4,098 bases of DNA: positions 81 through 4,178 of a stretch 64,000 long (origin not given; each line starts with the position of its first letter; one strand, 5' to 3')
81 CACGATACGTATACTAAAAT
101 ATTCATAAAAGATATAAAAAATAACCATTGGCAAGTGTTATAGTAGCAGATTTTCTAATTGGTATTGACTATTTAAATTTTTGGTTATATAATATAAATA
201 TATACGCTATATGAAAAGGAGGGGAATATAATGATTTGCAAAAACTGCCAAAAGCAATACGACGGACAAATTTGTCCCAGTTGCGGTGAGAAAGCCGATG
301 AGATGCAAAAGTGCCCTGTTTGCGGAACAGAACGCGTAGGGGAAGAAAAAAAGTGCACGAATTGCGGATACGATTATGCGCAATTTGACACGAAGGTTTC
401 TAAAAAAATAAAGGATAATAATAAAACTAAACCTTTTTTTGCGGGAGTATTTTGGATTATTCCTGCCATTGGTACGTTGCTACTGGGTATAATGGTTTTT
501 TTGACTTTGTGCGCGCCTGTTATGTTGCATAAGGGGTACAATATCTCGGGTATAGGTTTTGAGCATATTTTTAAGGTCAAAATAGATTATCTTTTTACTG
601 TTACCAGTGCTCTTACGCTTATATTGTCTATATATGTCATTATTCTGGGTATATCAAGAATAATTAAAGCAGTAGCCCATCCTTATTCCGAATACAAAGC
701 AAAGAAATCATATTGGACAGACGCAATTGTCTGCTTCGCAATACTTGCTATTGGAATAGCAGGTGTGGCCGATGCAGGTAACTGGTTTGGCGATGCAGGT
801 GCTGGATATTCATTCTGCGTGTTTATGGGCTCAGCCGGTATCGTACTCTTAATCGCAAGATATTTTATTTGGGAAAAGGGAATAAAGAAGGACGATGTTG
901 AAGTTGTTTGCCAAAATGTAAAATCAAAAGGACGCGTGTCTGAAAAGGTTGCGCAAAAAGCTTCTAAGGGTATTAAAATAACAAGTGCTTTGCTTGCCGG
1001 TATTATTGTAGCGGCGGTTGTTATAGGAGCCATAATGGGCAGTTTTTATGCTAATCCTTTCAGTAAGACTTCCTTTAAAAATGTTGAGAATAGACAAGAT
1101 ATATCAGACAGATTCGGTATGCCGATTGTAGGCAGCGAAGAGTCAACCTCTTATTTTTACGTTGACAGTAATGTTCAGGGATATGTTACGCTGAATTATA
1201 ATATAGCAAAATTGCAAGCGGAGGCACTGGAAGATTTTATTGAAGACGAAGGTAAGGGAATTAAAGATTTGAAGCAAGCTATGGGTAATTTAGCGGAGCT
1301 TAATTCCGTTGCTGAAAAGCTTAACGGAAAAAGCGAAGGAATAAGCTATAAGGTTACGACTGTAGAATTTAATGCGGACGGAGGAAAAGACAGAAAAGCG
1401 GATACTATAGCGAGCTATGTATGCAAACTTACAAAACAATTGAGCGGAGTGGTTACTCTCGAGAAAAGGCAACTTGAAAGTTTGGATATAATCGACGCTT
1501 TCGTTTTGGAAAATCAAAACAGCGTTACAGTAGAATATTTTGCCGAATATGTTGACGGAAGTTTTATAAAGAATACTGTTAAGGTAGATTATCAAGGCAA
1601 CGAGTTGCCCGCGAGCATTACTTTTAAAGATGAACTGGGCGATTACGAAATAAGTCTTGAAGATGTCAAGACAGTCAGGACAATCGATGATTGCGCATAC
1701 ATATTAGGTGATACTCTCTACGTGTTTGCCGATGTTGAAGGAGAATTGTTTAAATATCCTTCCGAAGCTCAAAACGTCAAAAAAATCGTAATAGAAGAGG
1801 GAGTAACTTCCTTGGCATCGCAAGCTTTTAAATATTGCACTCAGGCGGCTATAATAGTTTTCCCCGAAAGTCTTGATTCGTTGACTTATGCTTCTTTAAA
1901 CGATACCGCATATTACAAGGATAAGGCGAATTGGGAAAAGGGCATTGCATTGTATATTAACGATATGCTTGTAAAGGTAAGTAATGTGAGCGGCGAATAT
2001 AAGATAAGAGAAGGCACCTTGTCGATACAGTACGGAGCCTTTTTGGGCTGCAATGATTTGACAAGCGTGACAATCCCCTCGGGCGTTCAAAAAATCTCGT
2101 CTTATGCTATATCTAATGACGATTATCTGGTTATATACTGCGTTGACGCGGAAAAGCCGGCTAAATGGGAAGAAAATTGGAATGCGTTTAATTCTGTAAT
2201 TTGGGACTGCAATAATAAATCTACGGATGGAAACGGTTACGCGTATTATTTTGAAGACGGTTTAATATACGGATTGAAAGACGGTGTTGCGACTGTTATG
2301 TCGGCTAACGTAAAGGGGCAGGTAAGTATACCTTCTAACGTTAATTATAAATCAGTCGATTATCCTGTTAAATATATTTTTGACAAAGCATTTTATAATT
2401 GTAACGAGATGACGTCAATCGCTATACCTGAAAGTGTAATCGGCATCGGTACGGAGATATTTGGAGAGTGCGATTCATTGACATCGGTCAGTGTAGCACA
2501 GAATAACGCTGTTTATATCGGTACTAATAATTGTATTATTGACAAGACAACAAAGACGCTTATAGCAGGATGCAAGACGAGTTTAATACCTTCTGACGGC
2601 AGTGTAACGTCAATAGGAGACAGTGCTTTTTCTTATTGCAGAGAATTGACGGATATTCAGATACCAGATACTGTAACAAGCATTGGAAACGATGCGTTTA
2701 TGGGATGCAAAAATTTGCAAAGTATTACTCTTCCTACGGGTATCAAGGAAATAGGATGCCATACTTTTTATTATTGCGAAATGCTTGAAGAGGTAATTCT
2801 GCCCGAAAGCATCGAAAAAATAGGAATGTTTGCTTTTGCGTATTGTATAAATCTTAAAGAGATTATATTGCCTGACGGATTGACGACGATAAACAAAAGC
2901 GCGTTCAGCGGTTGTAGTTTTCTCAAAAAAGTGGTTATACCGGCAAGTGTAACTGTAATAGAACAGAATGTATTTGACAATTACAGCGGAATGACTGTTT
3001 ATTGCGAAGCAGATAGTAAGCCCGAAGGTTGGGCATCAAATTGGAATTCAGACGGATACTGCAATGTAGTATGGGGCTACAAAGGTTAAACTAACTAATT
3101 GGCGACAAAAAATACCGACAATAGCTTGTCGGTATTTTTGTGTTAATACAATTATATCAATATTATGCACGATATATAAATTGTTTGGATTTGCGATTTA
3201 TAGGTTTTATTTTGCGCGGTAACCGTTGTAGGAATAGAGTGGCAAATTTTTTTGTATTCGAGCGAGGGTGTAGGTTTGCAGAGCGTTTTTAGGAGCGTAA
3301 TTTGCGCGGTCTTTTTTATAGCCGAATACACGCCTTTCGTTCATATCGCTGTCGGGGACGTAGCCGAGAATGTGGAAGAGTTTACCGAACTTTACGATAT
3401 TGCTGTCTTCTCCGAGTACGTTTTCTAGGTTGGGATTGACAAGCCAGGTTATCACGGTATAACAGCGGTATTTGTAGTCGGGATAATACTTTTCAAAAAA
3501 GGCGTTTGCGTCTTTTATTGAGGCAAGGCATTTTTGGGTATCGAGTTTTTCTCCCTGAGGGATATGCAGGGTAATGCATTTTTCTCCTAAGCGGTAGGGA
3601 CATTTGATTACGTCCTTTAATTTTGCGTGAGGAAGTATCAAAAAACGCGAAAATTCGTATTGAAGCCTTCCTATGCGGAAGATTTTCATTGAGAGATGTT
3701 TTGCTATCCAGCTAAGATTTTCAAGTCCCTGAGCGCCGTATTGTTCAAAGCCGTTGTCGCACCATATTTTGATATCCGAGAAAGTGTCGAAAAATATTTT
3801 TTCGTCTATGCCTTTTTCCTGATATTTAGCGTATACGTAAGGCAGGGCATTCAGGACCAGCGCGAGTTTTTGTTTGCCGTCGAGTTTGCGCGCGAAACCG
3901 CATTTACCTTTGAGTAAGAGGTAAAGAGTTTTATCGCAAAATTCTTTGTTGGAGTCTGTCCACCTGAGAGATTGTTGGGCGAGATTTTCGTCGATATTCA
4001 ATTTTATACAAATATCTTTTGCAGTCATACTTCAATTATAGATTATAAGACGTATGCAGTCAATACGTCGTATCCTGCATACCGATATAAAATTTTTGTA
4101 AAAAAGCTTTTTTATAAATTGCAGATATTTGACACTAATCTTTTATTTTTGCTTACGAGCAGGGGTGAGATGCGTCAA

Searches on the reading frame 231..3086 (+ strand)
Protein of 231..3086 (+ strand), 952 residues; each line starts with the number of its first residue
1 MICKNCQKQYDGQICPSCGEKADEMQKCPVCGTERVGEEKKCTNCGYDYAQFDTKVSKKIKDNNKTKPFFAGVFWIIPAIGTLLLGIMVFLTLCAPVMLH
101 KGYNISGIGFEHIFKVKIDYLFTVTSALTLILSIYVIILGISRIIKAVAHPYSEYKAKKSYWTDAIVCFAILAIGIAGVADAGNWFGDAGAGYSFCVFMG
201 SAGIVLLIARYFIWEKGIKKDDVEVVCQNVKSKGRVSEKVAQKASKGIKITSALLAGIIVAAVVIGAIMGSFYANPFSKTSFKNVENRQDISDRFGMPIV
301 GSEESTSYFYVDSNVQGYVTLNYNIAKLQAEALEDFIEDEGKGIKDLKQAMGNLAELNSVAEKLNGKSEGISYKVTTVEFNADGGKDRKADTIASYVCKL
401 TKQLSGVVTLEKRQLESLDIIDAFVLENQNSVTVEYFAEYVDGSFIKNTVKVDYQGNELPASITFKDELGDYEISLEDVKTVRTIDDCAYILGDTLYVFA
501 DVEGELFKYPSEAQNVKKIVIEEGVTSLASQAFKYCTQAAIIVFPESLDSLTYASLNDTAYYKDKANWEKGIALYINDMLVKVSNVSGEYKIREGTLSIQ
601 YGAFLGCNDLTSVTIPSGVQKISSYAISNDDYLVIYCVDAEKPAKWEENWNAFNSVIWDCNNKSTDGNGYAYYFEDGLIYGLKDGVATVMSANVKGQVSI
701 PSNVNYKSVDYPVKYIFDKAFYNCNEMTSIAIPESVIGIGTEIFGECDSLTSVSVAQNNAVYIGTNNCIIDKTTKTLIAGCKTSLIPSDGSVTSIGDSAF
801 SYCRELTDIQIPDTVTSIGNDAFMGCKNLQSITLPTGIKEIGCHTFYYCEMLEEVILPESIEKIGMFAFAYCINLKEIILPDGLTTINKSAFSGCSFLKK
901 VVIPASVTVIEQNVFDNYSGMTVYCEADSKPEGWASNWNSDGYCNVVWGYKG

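Call 11: search_protein_families(library=pfam, proteins=[window:231-3086:+], max_evalue=0.001)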
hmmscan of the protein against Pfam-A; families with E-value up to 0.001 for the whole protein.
window:231-3086:+ (952 aa): 2 families
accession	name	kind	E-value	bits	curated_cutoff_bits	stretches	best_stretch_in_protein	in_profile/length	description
PF13306.12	LRR_5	-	2.8e-62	208.7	27.7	3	793-919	1-124/127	BspA type Leucine rich repeat region (6 copies)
PF13855.12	LRR_8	-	5.1e-05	23.4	27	0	789-834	10-56/61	Leucine rich repeat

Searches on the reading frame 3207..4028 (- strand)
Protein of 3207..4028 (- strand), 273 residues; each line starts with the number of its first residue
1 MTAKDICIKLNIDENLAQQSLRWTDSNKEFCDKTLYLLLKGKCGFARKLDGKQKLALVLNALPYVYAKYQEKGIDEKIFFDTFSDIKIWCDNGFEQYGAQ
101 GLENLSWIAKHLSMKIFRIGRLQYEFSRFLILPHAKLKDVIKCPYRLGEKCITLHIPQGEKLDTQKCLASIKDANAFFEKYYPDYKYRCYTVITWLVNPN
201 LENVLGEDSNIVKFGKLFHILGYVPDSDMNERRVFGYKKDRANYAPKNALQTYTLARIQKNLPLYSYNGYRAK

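Call 11: search_protein_families(library=pfam, proteins=[window:3207-4028:-], max_evalue=0.001)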
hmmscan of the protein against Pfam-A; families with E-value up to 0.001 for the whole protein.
window:3207-4028:- (273 aa): 2 families
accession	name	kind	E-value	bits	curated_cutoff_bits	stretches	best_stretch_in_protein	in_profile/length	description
PF18164.7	GNAT_C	-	3e-31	108.6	22.8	1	116-270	1-141/142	GNAT-like C-terminal domain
PF18082.7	NAT_N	-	8.4e-18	66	27.8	1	51-114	66-129/129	N-acyltransferase N-terminal domain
